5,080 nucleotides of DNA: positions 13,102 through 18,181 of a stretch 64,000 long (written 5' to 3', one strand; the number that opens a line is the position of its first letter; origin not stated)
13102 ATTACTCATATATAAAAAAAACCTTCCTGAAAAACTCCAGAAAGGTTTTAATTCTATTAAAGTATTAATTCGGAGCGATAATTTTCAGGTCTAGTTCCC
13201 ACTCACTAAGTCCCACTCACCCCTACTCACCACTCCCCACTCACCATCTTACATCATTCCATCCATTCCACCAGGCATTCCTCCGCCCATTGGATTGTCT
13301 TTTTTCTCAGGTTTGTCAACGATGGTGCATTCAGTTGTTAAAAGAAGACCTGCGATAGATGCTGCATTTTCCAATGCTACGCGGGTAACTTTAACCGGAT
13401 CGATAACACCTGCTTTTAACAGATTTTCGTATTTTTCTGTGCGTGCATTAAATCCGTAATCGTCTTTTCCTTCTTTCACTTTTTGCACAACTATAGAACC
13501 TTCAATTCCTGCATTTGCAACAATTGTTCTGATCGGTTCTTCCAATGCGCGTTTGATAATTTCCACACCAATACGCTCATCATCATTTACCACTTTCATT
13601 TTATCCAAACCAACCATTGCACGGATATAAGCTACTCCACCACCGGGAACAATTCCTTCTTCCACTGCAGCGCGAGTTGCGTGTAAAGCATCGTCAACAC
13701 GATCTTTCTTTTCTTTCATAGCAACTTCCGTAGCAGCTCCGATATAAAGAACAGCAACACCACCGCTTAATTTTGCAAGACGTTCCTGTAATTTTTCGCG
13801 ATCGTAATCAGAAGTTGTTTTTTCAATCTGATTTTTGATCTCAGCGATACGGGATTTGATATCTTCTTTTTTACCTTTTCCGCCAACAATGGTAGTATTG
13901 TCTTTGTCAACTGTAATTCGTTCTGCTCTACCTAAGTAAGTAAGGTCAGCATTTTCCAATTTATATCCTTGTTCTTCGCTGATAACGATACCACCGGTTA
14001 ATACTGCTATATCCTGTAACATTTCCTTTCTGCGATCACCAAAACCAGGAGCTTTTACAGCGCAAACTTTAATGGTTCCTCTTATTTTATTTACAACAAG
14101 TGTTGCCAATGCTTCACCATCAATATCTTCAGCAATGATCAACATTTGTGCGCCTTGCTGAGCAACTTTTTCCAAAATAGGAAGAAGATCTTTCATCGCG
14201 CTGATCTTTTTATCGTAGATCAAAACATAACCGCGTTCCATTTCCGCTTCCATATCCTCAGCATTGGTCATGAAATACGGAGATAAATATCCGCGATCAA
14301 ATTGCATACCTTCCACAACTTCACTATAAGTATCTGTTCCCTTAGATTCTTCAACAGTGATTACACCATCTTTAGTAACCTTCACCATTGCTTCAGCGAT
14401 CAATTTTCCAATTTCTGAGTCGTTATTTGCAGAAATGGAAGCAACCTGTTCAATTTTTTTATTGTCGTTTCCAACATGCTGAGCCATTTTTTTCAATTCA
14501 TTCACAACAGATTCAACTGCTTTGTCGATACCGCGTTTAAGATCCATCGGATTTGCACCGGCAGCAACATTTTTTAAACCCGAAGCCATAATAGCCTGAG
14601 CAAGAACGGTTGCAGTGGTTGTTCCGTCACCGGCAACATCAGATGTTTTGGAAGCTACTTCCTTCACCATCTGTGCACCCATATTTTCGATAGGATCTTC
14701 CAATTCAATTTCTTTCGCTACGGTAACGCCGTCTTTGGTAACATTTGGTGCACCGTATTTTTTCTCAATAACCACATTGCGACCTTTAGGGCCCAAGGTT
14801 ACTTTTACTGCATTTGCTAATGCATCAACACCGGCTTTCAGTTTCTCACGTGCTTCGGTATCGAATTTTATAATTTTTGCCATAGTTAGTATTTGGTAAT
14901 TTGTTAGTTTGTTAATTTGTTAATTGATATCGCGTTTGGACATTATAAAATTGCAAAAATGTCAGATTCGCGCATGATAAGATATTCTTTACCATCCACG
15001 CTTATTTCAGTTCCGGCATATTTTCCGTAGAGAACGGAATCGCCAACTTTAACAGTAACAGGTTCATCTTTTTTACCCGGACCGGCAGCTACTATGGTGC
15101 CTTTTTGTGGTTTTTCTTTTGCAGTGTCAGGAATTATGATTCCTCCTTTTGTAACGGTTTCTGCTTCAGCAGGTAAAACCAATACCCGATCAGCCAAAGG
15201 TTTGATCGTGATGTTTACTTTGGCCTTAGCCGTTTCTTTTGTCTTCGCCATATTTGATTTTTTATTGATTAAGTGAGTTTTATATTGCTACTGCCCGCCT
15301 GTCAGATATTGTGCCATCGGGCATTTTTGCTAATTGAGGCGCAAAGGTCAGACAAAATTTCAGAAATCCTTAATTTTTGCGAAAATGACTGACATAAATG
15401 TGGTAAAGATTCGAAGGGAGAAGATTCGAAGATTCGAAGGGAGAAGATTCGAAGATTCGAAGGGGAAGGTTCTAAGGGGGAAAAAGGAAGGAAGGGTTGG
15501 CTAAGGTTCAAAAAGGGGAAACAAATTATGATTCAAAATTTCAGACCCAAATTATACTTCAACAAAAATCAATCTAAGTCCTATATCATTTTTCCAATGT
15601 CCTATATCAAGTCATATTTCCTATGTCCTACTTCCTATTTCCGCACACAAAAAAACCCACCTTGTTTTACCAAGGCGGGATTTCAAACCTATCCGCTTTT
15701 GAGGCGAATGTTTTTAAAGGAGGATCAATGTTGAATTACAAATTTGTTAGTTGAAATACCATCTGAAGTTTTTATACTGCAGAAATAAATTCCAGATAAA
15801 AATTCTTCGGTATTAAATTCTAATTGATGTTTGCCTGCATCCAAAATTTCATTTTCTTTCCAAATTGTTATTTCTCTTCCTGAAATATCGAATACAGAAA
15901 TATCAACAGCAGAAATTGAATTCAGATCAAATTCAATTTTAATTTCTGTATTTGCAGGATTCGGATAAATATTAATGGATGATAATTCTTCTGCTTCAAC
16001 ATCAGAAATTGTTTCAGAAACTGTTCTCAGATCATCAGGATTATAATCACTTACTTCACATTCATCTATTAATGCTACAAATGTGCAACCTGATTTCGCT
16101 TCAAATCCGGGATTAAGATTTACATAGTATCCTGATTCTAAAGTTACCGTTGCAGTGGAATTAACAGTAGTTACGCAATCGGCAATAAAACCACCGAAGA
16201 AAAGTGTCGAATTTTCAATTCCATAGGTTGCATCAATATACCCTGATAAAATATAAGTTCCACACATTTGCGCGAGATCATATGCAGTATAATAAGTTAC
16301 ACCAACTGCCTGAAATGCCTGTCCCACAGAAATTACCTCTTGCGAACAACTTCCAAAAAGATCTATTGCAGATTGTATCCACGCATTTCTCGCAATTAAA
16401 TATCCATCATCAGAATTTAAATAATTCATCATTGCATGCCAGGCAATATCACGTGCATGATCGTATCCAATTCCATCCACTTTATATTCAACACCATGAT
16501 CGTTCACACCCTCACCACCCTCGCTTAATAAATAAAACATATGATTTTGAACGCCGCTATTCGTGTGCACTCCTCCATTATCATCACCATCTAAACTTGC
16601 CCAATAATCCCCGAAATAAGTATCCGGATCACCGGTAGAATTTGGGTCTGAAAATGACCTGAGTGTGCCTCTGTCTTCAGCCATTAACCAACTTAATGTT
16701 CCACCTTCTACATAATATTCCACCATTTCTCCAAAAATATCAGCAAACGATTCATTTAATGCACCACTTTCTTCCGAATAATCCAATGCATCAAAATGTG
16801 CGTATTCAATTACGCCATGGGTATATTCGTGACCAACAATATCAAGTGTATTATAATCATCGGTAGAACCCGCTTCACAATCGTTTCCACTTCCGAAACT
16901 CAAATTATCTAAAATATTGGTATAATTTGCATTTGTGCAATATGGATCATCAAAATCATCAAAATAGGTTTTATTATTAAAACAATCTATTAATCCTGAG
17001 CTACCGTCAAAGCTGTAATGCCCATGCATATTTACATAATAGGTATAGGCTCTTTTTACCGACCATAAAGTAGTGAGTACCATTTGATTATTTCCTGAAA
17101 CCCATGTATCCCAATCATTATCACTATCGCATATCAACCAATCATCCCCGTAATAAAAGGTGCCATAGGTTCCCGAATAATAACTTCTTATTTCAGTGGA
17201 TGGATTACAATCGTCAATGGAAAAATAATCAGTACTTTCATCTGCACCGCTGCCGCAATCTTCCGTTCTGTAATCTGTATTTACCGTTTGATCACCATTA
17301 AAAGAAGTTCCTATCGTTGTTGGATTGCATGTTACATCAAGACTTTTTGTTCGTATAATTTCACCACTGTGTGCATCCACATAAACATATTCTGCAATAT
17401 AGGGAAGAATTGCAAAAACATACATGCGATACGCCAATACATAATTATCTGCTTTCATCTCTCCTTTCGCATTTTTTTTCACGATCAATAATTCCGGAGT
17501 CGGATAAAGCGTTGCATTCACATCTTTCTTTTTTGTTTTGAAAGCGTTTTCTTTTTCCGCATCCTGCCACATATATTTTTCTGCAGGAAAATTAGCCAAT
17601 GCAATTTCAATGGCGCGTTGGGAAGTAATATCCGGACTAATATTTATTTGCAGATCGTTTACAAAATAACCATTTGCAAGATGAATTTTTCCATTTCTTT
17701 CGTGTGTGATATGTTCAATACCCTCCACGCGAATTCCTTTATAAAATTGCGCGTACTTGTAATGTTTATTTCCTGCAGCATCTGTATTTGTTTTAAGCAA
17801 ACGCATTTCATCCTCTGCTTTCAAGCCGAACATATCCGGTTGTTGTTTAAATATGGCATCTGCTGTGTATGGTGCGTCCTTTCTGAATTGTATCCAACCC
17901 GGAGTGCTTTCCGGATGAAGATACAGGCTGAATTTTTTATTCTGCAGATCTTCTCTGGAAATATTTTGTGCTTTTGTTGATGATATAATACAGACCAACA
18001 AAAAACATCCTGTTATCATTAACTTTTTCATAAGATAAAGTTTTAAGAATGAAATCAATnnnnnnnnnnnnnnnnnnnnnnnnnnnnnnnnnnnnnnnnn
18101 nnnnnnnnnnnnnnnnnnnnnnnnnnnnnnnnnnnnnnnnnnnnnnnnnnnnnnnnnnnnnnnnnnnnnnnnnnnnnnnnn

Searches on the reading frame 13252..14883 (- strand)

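Call 71: search_protein_families(library=pfam, proteins=[window:13252-14883:-], max_evalue=0.00001)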
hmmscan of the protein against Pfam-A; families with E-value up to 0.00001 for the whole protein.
window:13252-14883:- (544 aa): 1 family
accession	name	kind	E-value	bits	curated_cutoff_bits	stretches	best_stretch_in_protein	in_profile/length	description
PF00118.29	Cpn60_TCP1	-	8.3e-86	289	34.3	1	22-525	1-490/490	TCP-1/cpn60 chaperonin family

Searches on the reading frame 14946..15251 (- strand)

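Call 71: search_protein_families(library=pfam, proteins=[window:14946-15251:-], max_evalue=0.00001)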
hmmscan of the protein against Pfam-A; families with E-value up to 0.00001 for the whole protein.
window:14946-15251:- (102 aa): 1 family
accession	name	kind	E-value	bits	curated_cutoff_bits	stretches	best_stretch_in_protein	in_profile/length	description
PF00166.26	Cpn10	-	6.9e-33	113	21.1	1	16-101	2-92/93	Chaperonin 10 Kd subunit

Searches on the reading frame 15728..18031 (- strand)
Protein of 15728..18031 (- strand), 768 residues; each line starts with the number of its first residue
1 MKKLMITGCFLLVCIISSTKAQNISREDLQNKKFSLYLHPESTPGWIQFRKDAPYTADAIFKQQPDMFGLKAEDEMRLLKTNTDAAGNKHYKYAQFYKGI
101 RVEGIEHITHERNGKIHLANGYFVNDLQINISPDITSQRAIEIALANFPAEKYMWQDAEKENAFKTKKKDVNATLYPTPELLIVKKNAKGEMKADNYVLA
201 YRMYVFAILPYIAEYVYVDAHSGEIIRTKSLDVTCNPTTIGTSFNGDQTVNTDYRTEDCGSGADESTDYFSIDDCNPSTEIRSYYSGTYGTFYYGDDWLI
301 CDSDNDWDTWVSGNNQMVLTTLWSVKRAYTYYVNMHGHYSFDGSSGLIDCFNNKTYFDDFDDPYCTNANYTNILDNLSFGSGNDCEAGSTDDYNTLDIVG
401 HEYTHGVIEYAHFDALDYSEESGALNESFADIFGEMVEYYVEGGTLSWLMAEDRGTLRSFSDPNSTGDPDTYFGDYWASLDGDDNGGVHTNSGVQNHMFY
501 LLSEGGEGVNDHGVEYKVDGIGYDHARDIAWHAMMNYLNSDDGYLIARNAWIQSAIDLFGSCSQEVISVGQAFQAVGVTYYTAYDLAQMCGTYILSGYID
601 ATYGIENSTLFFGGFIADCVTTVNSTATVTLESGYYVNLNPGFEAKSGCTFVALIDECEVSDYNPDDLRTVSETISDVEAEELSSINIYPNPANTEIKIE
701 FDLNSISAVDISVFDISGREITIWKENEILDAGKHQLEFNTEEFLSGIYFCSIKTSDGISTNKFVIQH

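Call 71: search_protein_families(library=pfam, proteins=[window:15728-18031:-], max_evalue=0.00001)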
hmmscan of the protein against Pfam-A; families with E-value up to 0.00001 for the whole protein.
window:15728-18031:- (768 aa): 4 families
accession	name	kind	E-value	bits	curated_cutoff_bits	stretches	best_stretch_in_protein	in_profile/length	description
PF02868.21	Peptidase_M4_C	-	1.7e-41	142.3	24.4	1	416-578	3-165/165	Thermolysin metallopeptidase, alpha-helical domain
PF18962.6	Por_Secre_tail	-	4.6e-14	52.9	27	1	688-766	1-75/75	Secretion system C-terminal sorting domain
PF07504.19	FTP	-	4.7e-11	42.8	21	1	74-121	1-49/51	Fungalysin/Thermolysin Propeptide Motif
PF01447.24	Peptidase_M4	-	3.6e-08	34.4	22.4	1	303-409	50-145/145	Thermolysin metallopeptidase, catalytic domain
